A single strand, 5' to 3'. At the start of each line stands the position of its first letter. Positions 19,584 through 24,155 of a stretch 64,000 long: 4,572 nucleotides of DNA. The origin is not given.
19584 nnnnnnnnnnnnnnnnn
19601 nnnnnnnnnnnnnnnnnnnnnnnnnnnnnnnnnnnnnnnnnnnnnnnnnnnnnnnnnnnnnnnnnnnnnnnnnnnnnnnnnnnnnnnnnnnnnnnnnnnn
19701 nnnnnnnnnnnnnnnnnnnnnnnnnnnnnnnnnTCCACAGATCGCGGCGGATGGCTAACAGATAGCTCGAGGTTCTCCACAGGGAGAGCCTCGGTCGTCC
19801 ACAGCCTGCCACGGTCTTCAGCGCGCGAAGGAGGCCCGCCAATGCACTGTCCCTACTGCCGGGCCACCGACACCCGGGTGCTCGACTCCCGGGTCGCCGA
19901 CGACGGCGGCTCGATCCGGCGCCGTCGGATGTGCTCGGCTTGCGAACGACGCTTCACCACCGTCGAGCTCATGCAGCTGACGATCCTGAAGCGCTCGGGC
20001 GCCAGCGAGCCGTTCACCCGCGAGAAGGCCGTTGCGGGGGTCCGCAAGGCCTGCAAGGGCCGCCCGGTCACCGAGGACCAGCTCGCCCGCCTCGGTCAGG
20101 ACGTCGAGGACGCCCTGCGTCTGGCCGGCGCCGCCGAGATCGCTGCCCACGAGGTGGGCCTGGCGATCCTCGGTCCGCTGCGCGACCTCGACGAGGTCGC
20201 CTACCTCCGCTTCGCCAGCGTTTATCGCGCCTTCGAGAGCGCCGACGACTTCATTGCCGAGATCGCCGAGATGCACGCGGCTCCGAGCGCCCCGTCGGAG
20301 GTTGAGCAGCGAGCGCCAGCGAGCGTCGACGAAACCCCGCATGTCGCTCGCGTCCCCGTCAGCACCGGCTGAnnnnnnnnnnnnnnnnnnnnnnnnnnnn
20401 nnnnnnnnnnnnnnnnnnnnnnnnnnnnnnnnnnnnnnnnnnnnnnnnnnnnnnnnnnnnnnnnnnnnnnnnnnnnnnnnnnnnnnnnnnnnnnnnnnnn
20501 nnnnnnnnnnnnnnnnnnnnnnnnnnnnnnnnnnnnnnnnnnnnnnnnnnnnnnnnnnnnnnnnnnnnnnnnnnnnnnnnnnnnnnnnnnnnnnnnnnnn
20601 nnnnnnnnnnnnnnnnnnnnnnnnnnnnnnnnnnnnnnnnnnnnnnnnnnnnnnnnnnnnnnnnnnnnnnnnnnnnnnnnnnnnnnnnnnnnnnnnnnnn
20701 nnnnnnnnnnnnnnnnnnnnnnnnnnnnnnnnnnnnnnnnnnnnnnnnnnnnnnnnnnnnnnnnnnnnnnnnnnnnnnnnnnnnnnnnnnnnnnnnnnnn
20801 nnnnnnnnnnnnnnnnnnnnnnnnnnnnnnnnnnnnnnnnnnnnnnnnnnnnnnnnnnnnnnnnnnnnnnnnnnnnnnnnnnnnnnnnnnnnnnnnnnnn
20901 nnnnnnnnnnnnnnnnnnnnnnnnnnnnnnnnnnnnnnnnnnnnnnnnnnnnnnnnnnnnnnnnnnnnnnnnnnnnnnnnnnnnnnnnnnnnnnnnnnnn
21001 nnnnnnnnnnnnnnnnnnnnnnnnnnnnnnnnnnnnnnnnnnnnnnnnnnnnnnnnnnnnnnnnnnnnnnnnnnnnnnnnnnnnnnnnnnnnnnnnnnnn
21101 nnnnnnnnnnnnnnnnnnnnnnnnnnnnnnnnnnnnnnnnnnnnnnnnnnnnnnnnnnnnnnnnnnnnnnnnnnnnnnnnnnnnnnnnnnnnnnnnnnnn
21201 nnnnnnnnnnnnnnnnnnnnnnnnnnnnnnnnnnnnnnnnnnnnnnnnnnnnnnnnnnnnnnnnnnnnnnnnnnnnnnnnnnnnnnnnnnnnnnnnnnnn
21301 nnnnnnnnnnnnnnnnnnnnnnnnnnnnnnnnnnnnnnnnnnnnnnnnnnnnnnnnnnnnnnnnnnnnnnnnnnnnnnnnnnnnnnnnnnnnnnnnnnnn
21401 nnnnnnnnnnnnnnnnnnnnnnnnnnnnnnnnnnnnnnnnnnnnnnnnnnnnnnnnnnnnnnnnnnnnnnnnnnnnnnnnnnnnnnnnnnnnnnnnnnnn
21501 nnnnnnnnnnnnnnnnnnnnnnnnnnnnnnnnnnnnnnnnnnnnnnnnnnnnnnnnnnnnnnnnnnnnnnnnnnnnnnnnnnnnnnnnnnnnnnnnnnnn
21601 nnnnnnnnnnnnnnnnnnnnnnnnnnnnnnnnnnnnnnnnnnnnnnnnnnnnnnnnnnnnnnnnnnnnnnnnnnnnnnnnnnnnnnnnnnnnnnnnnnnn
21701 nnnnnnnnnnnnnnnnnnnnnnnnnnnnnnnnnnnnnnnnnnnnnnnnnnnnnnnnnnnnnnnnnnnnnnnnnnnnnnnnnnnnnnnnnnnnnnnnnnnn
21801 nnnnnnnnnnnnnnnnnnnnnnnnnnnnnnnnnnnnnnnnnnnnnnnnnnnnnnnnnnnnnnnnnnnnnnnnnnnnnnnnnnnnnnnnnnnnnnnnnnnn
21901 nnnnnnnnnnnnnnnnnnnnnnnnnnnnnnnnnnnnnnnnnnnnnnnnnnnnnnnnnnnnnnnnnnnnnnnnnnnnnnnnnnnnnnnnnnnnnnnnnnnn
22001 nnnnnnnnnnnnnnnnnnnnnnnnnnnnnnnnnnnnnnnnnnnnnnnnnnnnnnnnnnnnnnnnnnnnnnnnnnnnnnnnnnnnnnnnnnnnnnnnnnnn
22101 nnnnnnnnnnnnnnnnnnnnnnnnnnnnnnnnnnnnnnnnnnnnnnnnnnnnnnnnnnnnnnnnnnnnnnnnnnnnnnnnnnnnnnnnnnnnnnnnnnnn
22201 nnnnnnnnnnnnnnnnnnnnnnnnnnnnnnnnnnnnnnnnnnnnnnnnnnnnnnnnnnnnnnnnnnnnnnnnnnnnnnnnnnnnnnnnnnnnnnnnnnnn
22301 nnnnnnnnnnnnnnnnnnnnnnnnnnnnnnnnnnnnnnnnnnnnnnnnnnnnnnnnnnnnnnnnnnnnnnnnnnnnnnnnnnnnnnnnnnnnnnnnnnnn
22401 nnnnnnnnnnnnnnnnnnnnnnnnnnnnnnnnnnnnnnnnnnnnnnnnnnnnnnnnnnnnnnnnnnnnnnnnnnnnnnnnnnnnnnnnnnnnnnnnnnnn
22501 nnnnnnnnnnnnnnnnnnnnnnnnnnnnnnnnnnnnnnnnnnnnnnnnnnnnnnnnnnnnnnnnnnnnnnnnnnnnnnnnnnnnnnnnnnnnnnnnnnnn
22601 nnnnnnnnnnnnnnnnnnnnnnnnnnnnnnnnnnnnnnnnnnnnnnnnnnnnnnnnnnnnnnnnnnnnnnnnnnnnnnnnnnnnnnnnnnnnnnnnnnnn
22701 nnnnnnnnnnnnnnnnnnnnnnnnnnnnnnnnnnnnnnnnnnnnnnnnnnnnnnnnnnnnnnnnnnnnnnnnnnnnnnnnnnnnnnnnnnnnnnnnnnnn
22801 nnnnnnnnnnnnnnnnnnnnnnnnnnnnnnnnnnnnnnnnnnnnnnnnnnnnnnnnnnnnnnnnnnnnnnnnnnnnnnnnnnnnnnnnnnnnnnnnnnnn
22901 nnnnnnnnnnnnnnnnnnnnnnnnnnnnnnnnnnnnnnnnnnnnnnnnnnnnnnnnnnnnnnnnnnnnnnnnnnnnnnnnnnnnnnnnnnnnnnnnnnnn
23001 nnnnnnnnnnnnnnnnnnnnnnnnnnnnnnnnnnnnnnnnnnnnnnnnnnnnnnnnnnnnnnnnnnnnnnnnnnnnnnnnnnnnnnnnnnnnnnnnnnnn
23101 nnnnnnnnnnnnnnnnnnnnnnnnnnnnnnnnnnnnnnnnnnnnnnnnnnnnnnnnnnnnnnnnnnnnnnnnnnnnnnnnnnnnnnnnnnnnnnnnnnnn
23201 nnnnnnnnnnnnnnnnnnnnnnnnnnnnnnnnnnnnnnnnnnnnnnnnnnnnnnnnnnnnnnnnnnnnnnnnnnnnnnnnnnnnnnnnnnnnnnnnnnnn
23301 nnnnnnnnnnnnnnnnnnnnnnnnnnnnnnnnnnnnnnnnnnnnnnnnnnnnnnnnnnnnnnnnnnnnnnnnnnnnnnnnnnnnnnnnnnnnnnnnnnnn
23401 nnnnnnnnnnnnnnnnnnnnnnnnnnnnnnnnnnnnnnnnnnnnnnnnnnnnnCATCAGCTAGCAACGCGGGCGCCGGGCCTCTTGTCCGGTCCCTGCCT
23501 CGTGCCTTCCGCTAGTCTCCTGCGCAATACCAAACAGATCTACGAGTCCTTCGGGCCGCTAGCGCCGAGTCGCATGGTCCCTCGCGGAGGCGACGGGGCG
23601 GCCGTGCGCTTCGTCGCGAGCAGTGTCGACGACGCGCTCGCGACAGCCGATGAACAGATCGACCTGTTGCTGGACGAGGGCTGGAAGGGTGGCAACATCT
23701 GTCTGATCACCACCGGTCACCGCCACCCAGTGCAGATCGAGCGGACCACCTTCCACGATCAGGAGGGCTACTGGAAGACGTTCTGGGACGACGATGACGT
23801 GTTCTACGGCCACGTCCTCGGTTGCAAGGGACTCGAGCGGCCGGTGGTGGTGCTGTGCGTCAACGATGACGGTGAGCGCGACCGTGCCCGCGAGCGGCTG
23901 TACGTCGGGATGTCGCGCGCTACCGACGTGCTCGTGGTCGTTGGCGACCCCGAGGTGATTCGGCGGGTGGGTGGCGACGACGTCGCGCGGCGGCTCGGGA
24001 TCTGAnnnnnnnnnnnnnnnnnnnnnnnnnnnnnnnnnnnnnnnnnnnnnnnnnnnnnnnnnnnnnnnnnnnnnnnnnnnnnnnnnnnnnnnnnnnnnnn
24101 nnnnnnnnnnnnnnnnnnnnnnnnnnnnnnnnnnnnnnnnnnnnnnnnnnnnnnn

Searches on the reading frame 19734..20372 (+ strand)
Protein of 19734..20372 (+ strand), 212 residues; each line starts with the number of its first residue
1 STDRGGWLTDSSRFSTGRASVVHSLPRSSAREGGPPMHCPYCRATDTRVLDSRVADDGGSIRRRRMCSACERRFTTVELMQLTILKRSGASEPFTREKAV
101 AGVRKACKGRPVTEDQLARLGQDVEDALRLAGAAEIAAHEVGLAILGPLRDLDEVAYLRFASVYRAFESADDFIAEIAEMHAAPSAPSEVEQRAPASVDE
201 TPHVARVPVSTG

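Call 22: search_protein_families(library=pfam, max_evalue=0.0001, proteins=[window:19734-20372:+])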
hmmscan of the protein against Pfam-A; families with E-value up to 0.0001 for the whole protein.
window:19734-20372:+ (212 aa): 2 families
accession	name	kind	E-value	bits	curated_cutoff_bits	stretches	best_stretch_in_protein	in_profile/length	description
PF22811.2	Zn_ribbon_NrdR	-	1.8e-19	69.8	27.2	1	37-78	1-42/42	Transcriptional repressor NrdR-like, N-terminal domain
PF03477.21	ATP-cone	-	2.9e-14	53.8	25.8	1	83-168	2-86/88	ATP cone domain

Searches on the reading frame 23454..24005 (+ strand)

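Call 22: search_protein_families(library=pfam, max_evalue=0.0001, proteins=[window:23454-24005:+])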
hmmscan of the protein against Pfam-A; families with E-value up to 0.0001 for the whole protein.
window:23454-24005:+ (183 aa): 1 family
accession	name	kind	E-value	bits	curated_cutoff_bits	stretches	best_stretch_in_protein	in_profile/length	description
PF13538.12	UvrD_C_2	-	6.9e-07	29.5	27.4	1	124-163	10-52/52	UvrD-like helicase C-terminal domain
